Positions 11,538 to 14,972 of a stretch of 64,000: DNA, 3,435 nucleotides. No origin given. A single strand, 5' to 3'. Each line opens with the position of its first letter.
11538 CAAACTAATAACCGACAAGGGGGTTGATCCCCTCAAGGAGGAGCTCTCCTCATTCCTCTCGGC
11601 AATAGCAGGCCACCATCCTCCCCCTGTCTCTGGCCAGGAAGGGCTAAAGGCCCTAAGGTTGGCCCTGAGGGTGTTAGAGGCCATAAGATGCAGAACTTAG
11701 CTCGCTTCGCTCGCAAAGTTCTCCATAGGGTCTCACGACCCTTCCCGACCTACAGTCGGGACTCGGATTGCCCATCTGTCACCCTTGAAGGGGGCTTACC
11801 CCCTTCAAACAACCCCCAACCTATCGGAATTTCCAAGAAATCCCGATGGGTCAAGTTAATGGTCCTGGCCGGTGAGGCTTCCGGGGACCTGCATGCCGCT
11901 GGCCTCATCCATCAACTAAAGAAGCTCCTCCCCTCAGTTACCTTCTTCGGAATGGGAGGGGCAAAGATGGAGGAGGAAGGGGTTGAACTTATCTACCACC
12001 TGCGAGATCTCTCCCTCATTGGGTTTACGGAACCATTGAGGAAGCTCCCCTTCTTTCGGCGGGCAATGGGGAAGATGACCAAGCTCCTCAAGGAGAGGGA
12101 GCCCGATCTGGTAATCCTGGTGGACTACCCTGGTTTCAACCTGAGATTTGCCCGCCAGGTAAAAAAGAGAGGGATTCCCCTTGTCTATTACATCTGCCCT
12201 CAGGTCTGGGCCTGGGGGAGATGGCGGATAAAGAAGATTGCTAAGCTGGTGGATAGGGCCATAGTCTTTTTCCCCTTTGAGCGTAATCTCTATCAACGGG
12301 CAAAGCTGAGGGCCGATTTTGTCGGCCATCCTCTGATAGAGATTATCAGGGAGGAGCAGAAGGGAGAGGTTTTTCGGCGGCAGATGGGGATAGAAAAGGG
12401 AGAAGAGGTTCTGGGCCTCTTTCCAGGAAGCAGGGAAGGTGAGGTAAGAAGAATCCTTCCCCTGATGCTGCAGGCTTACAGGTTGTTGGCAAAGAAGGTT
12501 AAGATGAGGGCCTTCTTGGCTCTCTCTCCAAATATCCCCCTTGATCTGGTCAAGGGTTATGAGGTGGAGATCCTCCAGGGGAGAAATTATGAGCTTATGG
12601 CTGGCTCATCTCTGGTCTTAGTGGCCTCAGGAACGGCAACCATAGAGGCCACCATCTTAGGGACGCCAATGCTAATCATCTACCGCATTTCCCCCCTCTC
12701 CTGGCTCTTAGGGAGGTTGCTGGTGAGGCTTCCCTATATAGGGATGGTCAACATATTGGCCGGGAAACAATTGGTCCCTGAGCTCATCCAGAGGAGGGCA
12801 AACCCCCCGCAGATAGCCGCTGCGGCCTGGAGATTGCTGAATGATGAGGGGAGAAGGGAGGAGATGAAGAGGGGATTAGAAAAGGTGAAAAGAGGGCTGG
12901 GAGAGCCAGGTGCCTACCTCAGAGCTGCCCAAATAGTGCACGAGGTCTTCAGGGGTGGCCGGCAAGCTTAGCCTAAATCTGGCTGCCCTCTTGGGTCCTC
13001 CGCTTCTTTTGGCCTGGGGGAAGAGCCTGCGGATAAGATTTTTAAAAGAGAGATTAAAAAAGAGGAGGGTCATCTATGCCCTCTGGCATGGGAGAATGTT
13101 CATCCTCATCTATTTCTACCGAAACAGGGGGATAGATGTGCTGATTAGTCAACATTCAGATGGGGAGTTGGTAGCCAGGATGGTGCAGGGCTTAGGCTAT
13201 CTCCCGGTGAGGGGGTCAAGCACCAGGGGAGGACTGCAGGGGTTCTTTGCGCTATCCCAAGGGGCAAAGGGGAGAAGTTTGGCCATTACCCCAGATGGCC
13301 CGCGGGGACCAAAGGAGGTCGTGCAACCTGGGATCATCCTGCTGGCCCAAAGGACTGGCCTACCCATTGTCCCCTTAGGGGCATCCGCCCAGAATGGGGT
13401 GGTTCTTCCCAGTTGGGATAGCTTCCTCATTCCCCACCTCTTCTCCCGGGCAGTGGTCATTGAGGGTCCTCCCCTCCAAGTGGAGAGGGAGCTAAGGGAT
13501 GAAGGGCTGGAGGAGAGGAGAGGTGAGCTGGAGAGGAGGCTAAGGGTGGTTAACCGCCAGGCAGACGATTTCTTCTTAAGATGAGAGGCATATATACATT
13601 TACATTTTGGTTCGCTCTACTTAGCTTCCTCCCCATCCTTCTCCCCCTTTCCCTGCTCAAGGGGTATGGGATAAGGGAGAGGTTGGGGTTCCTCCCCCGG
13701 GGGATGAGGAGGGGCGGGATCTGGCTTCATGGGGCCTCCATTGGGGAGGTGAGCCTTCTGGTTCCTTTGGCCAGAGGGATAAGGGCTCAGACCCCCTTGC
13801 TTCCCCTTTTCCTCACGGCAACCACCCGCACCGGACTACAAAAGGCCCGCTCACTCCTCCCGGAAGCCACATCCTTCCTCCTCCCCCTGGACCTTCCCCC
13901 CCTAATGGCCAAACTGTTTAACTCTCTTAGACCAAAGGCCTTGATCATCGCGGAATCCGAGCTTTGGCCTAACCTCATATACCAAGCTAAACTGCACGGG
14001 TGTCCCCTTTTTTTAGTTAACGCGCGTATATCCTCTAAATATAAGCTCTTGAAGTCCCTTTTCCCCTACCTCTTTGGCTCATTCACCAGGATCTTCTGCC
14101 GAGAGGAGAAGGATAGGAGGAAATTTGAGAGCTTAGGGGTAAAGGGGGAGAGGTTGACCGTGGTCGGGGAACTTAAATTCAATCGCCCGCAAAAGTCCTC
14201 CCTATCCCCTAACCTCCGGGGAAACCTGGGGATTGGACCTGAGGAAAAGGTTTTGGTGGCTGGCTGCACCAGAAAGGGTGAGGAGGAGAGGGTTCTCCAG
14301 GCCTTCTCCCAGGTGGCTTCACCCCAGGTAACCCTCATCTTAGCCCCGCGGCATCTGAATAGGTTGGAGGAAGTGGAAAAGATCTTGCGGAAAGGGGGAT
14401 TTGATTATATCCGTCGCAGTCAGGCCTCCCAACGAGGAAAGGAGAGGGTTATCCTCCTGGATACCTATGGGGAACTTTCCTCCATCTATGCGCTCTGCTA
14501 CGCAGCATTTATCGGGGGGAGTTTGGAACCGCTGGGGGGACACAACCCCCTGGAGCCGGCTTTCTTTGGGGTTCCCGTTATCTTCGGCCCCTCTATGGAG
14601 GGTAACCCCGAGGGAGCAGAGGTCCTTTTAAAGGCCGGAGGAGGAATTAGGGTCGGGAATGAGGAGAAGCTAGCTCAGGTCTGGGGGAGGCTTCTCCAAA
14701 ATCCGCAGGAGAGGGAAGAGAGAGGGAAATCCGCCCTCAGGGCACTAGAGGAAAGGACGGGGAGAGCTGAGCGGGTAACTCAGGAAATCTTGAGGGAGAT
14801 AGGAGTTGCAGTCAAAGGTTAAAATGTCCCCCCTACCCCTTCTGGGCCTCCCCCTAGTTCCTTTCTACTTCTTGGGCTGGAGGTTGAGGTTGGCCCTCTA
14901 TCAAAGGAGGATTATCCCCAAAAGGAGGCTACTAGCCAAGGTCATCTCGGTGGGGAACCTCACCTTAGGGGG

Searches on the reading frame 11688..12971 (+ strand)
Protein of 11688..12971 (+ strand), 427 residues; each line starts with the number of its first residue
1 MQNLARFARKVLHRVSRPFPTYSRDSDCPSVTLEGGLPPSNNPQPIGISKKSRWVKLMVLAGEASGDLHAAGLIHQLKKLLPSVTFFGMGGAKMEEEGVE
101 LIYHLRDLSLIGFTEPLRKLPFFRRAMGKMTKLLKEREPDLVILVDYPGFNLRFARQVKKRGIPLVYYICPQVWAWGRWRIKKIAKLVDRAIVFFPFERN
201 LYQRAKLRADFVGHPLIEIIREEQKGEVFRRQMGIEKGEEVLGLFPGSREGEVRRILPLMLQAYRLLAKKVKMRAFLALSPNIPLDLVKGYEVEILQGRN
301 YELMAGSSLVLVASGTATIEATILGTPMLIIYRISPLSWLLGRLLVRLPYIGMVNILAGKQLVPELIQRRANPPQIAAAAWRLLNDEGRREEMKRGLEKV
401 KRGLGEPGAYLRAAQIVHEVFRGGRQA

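Call 12: search_protein_families(library=pfam, proteins=[window:11688-12971:+])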
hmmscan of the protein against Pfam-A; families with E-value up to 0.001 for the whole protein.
window:11688-12971:+ (427 aa): 2 families
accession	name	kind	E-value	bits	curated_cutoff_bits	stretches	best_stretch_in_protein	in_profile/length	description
PF02684.21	LpxB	-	8.6e-97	324.8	22.6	1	58-418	2-372/374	Lipid-A-disaccharide synthetase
PF13439.12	Glyco_transf_4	-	3.6e-05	24.3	28.5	1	69-203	7-149/170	Glycosyltransferase Family 4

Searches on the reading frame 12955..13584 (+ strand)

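Call 12: search_protein_families(library=pfam, proteins=[window:12955-13584:+])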
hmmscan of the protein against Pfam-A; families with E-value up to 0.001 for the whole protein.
window:12955-13584:+ (209 aa): 1 family
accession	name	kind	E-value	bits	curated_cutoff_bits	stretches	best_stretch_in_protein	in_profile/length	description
PF04028.18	DUF374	-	1.5e-22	79.4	26.8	1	53-119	1-68/69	Domain of unknown function (DUF374)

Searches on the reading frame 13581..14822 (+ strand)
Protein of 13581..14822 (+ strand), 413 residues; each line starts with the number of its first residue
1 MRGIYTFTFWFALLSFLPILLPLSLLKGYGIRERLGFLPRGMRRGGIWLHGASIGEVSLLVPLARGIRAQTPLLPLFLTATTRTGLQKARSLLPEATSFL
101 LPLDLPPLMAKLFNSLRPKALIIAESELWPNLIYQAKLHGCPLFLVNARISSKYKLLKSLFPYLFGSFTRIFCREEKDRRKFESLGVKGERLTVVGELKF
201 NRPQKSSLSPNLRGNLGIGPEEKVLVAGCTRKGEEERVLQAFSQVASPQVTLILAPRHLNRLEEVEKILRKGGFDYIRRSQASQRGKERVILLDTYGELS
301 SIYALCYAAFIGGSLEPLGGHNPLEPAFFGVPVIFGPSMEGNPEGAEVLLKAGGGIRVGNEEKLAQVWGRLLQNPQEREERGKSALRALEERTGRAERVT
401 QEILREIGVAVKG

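Call 12: search_protein_families(library=pfam, proteins=[window:13581-14822:+])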
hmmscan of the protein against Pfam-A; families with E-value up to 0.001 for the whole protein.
window:13581-14822:+ (413 aa): 1 family
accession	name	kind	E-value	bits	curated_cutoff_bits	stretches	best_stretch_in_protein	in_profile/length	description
PF04413.22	Glycos_transf_N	-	1.6e-47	161.8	23.9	1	31-201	3-178/179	3-Deoxy-D-manno-octulosonic-acid transferase (kdotransferase)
